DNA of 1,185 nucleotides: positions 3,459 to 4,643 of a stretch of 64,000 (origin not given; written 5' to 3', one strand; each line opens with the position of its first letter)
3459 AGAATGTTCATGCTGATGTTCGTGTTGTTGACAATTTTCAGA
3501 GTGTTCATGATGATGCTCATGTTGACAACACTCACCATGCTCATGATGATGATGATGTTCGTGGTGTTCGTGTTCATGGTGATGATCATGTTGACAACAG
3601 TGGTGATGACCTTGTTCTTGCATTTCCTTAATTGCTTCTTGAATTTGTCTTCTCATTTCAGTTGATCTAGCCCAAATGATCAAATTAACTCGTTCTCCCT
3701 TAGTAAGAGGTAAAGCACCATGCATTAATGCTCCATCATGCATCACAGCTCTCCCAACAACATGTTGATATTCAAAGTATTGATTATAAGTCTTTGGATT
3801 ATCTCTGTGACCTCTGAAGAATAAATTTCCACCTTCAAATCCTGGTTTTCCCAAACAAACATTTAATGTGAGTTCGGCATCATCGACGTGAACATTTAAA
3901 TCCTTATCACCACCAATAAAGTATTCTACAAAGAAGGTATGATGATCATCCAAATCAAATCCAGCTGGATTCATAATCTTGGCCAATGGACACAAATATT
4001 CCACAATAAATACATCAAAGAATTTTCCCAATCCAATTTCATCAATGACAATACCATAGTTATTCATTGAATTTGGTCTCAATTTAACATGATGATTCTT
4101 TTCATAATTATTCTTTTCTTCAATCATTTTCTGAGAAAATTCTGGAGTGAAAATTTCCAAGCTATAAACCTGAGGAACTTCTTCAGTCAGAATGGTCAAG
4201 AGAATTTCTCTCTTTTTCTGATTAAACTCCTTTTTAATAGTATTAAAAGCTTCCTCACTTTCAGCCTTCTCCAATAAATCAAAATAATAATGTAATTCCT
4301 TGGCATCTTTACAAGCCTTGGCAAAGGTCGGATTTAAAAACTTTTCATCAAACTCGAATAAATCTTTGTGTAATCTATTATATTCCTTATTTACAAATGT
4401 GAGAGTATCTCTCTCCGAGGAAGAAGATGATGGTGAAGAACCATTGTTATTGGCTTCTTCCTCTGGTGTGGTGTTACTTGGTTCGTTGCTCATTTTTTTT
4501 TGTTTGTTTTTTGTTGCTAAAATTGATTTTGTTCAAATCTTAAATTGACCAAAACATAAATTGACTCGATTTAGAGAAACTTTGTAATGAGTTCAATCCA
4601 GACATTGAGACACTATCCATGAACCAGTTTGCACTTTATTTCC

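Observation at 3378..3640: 2OG-Fe(II) oxygenase fused to a His/Cys/Glu-rich repetitive tail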

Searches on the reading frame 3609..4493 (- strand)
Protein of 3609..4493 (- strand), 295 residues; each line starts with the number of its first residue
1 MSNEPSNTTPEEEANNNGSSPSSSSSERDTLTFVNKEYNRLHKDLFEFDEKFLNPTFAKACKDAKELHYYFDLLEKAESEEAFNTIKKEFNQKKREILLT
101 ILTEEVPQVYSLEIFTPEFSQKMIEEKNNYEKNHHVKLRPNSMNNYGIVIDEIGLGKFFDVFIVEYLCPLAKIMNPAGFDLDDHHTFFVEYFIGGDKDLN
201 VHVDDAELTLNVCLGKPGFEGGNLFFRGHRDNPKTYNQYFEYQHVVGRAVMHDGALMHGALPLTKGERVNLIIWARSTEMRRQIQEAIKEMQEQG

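Call 6: find_homologous_proteins(query=window:3609-4493:-, max_evalue=0.00001)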
Query seq(295 aa) (295 aa): 73 proteins with E <= 0.00001 among 557 candidates.
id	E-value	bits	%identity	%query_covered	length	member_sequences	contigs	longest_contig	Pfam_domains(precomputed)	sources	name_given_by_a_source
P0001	6.3e-198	674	100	100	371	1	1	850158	PF25238.2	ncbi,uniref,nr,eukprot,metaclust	ncbi:hypothetical protein NAEGRDRAFT_35199 [Naegleria gruberi]|uniref:Fe2OG dioxygenase domain-conta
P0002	8.1e-147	506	80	91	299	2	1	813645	PF25238.2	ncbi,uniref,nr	ncbi:hypothetical protein C9374_011349 [Naegleria lovaniensis]|uniref:Fe2OG dioxygenase domain-conta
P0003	4.0e-96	340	55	93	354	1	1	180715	PF25238.2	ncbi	ncbi:hypothetical protein ABK040_001056 [Willaertia magna]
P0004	3.3e-95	337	57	90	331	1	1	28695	PF25238.2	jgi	jgi:hypothetical protein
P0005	1.7e-90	321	57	91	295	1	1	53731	PF25238.2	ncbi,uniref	ncbi:2-oxoglutarate and iron-dependent oxygenase domain-containing protein [Acrasis kona]|uniref:2-o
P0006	3.8e-86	307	56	87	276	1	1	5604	PF25238.2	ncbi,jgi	jgi:hypothetical protein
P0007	2.7e-83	298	57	78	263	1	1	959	PF25238.2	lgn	-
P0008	1.9e-81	292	51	87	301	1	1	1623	PF25238.2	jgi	-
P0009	3.4e-81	291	53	88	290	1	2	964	PF25238.2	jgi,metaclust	metaclust:\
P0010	3.9e-67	245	45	88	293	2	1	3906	PF25238.2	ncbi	-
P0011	2.5e-63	232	51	73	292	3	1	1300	PF25238.2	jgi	-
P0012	8.3e-53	198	47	65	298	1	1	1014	PF25238.2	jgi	jgi:hypothetical protein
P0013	5.3e-47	179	39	96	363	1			PF25238.2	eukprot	eukprot:TRINITY_DN5631_c1_g1_i1.p1 TRINITY_DN5631_c1_g1~~TRINITY_DN5631_c1_g1_i1.p1 ORF type:complet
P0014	6.3e-46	175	36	92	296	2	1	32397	PF25238.2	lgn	-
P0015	3.2e-44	170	38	85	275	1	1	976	PF25238.2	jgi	-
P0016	2.4e-43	167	42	67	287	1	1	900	PF25238.2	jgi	-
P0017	3.0e-42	163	38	86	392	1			PF25238.2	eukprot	eukprot:c9685_g1_i2.p1 GENE.c9685_g1_i2~~c9685_g1_i2.p1 ORF type:complete len:439 (+),score=106.99 c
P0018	1.3e-41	161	44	66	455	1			PF25238.2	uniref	uniref:Fe2OG dioxygenase domain-containing protein n=1 Tax=Paramoeba aestuarina TaxID=180227 RepID=A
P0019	5.3e-41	159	35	86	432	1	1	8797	PF25238.2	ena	-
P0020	7.6e-41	158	45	62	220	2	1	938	PF25238.2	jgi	-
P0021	4.1e-40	156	40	78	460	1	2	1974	PF25238.2,PF00515.35,PF07719.24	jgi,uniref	uniref:Fe2OG dioxygenase domain-containing protein n=1 Tax=Chrysotila carterae TaxID=13221 RepID=A0A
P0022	1.6e-39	154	45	59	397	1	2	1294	PF25238.2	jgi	-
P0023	5.8e-39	152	35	85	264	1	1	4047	PF25238.2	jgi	-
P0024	1.2e-38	151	35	85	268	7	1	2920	PF25238.2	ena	-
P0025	2.3e-38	150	41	67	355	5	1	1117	PF25238.2,PF13606.13,PF13857.13,PF12796.14,PF00023.37,PF13637.13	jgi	-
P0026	2.4e-35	140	43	61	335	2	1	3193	PF25238.2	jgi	-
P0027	3.4e-35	140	43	61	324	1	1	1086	PF25238.2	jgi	-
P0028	3.6e-35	140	38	84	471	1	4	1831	PF25238.2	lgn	-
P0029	8.5e-35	139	41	61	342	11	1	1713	PF25238.2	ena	-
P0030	9.4e-35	138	36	83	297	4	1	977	PF25238.2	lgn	-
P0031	2.9e-34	137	44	61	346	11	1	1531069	PF25238.2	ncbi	ncbi:hypothetical protein ACA910_000326 [Epithemia clementina (nom. ined.)]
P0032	3.3e-33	133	37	73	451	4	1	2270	PF25238.2,PF00179.32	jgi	-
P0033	4.6e-33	133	39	66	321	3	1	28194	PF25238.2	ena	-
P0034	7.1e-33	132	41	59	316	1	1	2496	PF25238.2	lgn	-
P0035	1.1e-32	132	34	85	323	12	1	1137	PF25238.2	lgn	-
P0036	1.2e-32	132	36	84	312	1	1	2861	PF25238.2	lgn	-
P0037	1.2e-32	131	37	82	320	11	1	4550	PF25238.2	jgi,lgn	-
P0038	1.3e-32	131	43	54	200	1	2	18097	PF25238.2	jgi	jgi:hypothetical protein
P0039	1.3e-32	131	37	67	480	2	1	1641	PF25238.2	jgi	-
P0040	1.9e-32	131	35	84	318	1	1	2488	PF25238.2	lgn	-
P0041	3.3e-32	130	40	61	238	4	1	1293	PF25238.2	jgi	-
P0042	6.7e-32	129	41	66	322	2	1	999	PF25238.2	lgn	-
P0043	1.7e-31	128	36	76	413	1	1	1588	PF25238.2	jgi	-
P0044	1.7e-31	128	39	60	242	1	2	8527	PF25238.2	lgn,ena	-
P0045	2.0e-31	128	38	63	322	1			PF25238.2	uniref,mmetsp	uniref:Fe2OG dioxygenase domain-containing protein n=1 Tax=Calcidiscus leptoporus TaxID=127549 RepID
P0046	2.3e-31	127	38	65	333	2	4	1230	PF25238.2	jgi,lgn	-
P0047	3.0e-31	127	36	66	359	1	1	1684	PF25238.2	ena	-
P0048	3.2e-31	127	37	66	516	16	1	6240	PF25238.2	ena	-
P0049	4.0e-31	127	43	56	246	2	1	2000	PF25238.2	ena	-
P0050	6.4e-31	126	35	82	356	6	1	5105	PF25238.2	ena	-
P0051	8.3e-31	125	36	80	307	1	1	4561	PF25238.2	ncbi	ncbi:hypothetical protein ACHAWF_006932 [Thalassiosira exigua]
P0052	4.3e-30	123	39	61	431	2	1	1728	PF25238.2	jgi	jgi:hypothetical protein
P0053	9.8e-30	122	41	59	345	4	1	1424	PF25238.2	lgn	-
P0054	3.3e-29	120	34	83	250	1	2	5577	PF25238.2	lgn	-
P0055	1.2e-28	118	39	63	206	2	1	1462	PF25238.2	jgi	-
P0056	1.7e-28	118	40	60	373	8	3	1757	PF25238.2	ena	-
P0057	3.5e-28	117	40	59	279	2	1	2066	PF25238.2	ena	-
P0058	4.3e-28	117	39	61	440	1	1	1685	PF25238.2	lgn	-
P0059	4.3e-28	117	40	59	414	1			PF25238.2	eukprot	eukprot:PhF_6_TR15660/c0_g1_i1/m.24335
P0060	4.0e-27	113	38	59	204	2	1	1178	PF25238.2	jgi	-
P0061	4.1e-27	113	33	85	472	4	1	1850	PF25238.2,PF13606.13,PF12796.14,PF13637.13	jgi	-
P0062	4.4e-27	113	46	46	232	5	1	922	PF25238.2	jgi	-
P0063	7.7e-27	112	33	75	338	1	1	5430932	PF25238.2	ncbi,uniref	ncbi:hypothetical protein AB1Y20_010341 [Prymnesium parvum]|uniref:Fe2OG dioxygenase domain-containi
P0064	9.9e-27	112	36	64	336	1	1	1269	PF25238.2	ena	-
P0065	1.3e-26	112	33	61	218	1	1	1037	PF25238.2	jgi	jgi:hypothetical protein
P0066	5.3e-26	110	39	59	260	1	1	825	PF25238.2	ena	-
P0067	5.9e-26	110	36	65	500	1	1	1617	PF25238.2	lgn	-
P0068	6.0e-26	110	33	88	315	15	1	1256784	PF25238.2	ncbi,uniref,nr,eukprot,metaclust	ncbi:hypothetical protein EMIHUDRAFT_199915 [Emiliania huxleyi CCMP1516]|uniref:Fe2OG dioxygenase do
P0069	4.9e-25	107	29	84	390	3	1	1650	PF25238.2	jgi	-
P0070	5.3e-25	106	41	58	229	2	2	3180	PF25238.2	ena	-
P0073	1.0e-20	92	30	78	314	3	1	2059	PF25238.2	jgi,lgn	-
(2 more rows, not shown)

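Call 14: search_solved_structures(query=A1, max_evalue=1, show_alignments=1)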
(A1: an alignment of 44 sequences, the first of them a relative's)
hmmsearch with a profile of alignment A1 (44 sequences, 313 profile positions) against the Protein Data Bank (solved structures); distinct sequences matched with E-value up to 1: 7.
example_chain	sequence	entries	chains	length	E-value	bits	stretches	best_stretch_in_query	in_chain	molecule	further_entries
6ax6_A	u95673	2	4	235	3.1e-19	72.6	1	43-241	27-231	Procollagen lysyl hydroxylase and glycosyltransferase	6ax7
8zgc_A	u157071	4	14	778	5.8e-18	68.4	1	26-285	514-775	Multifunctional procollagen lysine hydroxylase and glycosyltransferase LH3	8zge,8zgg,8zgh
9nev_A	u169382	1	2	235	2e-17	66.6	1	43-241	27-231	Procollagen lysyl hydroxylase and glycosyltransferase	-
6fxk_A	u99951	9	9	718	6e-17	65.1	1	26-237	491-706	Procollagen-lysine,2-oxoglutarate 5-dioxygenase 3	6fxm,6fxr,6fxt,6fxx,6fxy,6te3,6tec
8one_A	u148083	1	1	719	6e-17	65.1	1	26-237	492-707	Multifunctional procollagen lysine hydroxylase and glycosyltransferase LH3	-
6teu_A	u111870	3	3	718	6e-17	65.1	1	26-237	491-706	Multifunctional procollagen lysine hydroxylase and glycosyltransferase LH3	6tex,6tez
4crs_A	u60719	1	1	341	0.5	12.8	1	133-174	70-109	SERINE/THREONINE-PROTEIN KINASE N2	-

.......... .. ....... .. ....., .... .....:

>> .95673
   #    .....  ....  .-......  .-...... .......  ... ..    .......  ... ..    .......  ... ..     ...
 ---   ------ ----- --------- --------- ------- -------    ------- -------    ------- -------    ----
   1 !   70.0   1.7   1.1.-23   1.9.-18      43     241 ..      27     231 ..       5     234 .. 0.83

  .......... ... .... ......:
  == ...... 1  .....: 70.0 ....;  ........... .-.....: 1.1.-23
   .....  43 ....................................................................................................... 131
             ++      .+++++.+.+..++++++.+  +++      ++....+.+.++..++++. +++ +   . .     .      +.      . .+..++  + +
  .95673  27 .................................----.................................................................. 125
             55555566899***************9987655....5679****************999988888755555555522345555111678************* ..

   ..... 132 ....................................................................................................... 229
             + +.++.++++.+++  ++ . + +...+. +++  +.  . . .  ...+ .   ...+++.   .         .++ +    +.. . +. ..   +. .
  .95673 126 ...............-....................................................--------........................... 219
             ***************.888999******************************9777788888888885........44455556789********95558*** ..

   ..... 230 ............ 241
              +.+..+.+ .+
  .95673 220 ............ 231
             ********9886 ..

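Call 19: list_cluster_members(proteins=[P0001, P0002, P0003, P0004, P0006, P0007, P0012, P0017])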
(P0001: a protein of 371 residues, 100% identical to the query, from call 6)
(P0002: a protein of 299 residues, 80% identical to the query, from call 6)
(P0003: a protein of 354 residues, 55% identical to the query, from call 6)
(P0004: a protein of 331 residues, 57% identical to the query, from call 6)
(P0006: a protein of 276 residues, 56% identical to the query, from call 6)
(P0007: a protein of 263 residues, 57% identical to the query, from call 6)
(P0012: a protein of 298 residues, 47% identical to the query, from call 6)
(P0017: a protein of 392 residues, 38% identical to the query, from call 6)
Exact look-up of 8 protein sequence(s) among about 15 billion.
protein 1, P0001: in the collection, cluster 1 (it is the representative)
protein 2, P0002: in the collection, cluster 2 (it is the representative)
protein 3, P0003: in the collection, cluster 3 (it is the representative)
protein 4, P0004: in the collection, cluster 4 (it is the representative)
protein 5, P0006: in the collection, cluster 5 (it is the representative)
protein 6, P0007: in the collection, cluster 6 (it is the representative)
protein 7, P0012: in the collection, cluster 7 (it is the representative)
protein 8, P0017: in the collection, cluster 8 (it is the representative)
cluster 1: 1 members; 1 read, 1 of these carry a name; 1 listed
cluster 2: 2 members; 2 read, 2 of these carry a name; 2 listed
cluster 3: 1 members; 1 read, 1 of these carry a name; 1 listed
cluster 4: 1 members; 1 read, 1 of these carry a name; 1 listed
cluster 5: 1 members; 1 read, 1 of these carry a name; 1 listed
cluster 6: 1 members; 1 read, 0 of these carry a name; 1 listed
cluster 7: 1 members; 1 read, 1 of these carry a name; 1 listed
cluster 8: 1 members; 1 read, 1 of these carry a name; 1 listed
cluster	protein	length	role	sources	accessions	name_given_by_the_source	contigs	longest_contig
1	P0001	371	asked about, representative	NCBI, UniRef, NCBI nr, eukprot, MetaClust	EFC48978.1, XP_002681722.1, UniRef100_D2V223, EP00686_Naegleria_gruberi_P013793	hypothetical protein NAEGRDRAFT_35199 [Naegleria gruberi] | Fe2OG dioxygenase domain-containing protein n=1 Tax=Naegleria gruberi TaxID=5762 ... | uncharacterized protein NAEGRDRAFT_35199 [Naegleria gruberi]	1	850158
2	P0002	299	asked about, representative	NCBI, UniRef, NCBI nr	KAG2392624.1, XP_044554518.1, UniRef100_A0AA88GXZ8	hypothetical protein C9374_011349 [Naegleria lovaniensis] | Fe2OG dioxygenase domain-containing protein n=1 Tax=Naegleria lovaniensis TaxID=51637 ... | uncharacterized protein C9374_011349 [Naegleria lovaniensis]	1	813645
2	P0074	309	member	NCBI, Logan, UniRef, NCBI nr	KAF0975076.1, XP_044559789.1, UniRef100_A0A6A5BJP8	hypothetical protein FDP41_005829 [Naegleria fowleri] | Fe2OG dioxygenase domain-containing protein n=1 Tax=Naegleria fowleri TaxID=5763 ... | uncharacterized protein FDP41_005829 [Naegleria fowleri]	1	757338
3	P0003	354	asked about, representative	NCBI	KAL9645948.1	hypothetical protein ABK040_001056 [Willaertia magna]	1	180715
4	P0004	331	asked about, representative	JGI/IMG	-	hypothetical protein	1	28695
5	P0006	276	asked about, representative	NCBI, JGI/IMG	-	hypothetical protein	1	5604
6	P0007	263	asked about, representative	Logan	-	-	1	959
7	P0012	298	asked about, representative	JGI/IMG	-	hypothetical protein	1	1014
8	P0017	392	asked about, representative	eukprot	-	c9685_g1_i2.p1 GENE.c9685_g1_i2~~c9685_g1_i2.p1 ORF type:complete len:439 ...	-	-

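Call 23: search_protein_representatives(protein=window:3609-4493:-)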
Query: 295 residues. Proteins with E-value up to 0.001 (for the whole library): 2022; up to 1e-10: 1036; up to 1e-30: 217. The best 150 are listed.
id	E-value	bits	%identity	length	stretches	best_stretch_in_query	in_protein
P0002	2.6e-147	506.2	80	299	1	27-295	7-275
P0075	1.8e-74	267.1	48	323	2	37-287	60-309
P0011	7.9e-64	232.2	50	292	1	65-286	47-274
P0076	4.7e-62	226.4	46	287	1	28-290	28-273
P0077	4.3e-60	219.9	43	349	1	36-291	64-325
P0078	2.9e-54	200.8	44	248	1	28-283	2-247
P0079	1.2e-52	195.5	49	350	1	96-286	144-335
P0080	1.4e-51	192.0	45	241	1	37-284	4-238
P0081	3.1e-48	181.0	44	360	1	88-283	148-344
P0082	5.9e-48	180.1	50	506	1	96-288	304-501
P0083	2.6e-47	178.0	55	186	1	143-293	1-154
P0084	4.6e-47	177.1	44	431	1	91-280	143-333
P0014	2.0e-46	175.1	42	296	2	105-281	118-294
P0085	7.7e-45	169.9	42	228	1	97-283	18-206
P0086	4.4e-44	167.4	44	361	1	94-291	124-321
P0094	8.7e-43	163.1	43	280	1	97-284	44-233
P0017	9.4e-43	163.0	46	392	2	108-286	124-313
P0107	2.4e-40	155.1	43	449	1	107-285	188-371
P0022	5.2e-40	154.0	45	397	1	105-285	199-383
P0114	2.0e-39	152.1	41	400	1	86-281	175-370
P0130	1.6e-37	145.8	41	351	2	108-279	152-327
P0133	3.3e-37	144.8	45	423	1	108-284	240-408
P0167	3.6e-35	138.1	40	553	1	96-283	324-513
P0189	5.7e-34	134.2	35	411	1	32-278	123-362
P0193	7.8e-34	133.7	39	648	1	98-285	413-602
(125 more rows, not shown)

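Call 25: predict_structure(alignment_id=A1)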
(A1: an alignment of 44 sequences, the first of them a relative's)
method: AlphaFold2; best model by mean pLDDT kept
length: 371 residues; sequences in the alignment: 44
mean_pLDDT: 79.5   pTM: 0.74
mean pLDDT of the five models: 79.5, 79.2, 78.9, 78.5, 77.5
residues with pLDDT >= 90: 227; 70-90: 30; 50-70: 30; < 50: 84
segments of 3 or more residues with pLDDT < 50: 1-9, 15-17, 304-371
pLDDT, mean of each block of 10 residues (from residue 1): 42 50 65 90 98 99 98 97 98 98 97 98 97 75 70 96 97 88 95 79 96 91 95 96 96 96 93 96 93 73 50 45 44 42 41 37 34 40
secondary structure, 60 per line:
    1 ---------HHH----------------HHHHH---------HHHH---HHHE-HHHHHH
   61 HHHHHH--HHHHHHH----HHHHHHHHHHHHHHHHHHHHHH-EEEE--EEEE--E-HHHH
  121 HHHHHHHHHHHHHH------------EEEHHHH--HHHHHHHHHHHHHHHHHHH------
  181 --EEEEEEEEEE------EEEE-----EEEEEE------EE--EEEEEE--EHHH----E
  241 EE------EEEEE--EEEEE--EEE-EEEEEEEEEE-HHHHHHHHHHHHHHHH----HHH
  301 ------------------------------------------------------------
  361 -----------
elements in order: H29-33 H43-46 H55-66 H69-75 H80-101 E103-106 E109-112 H117-134 E147-149 H150-153 H156-174 E183-192 E199-202 E208-213 E224-229 E240-242 E249-253 E256-260 E263-265 E267-276 H278-293

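Call 28: fold_search(model_id=the predicted structure, library=pdb)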
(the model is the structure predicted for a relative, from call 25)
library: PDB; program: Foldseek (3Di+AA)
matches with E <= 10: 1623; with E <= 0.001: 365
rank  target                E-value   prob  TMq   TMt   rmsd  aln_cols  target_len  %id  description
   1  6ax6_B                4.0e-12  1.00  0.43  0.78   3.2       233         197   21  The crystal structure of a lysyl hydroxylase from Acanthamoeba polyphaga mimivirus (released 2018-02-21)
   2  6tez_A                4.3e-12  1.00  0.44  0.24   6.8       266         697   20  Crystal Structure of full-length Human Lysyl Hydroxylase LH3 - Val80Lys mutant - Cocrystal with Fe2+, Mn2+, UDP-Glucur (released 2021-05-19)
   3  9nev_A                8.2e-12  1.00  0.43  0.79   2.8       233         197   21  Acanthamoeba Polyphaga Mimivirus L230 (released 2025-06-04)
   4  9nev_B                9.9e-12  1.00  0.43  0.78   3.0       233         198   21  Acanthamoeba Polyphaga Mimivirus L230 (released 2025-06-04)
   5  6ax7_B                1.3e-11  1.00  0.42  0.78   3.2       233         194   21  The crystal structure of a lysyl hydroxylase from Acanthamoeba polyphaga mimivirus (released 2018-02-21)
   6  6ax7_A                2.4e-11  1.00  0.44  0.81   2.6       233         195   21  The crystal structure of a lysyl hydroxylase from Acanthamoeba polyphaga mimivirus (released 2018-02-21)
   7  6ax6_A                3.7e-11  1.00  0.42  0.79   2.7       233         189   21  The crystal structure of a lysyl hydroxylase from Acanthamoeba polyphaga mimivirus (released 2018-02-21)
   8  8one_A                4.7e-11  1.00  0.44  0.24   6.9       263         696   19  Crystal Structure of full-length Human Lysyl Hydroxylase LH3 - Asp190Ser mutant - Cocrystal with Fe2+, Mn2+, UDP-Gluco (released 2023-07-19)
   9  6fxr_A                4.7e-11  1.00  0.45  0.25   6.8       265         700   18  Crystal Structure of full-length Human Lysyl Hydroxylase LH3 - Cocrystal with Fe2+, Mn2+, UDP-Gal (released 2018-08-22)
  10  6fxk_A                6.3e-11  1.00  0.44  0.25   6.2       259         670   19  Crystal Structure of full-length Human Lysyl Hydroxylase LH3 (released 2018-08-22)
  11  6te3_A                6.3e-11  1.00  0.45  0.25   6.9       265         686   19  Crystal Structure of full-length Human Lysyl Hydroxylase LH3 - Cocrystal with Fe2+, Mn2+, UDP (released 2021-05-19)
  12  8zgc_A                6.3e-11  1.00  0.43  0.24   6.4       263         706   19  Human lysine O-link glycosylation complex, LH3/ColGalT1 with bound UDP-galactose (released 2025-03-19)
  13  6teu_A                9.1e-11  1.00  0.45  0.25   6.5       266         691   19  Crystal Structure of full-length Human Lysyl Hydroxylase LH3 - Val80Lys mutant - Cocrystal with Fe2+, Mn2+ (released 2021-05-19)
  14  6tex_A                2.1e-10  1.00  0.43  0.24   7.1       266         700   19  Crystal Structure of full-length Human Lysyl Hydroxylase LH3 - Val80Lys mutant - Cocrystal with Fe2+, Mn2+, UDP-Glucos (released 2021-05-19)
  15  6fxm_A                3.6e-10  1.00  0.44  0.25   6.7       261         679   18  Crystal Structure of full-length Human Lysyl Hydroxylase LH3 - Cocrystal with Mn2+ (released 2018-08-22)
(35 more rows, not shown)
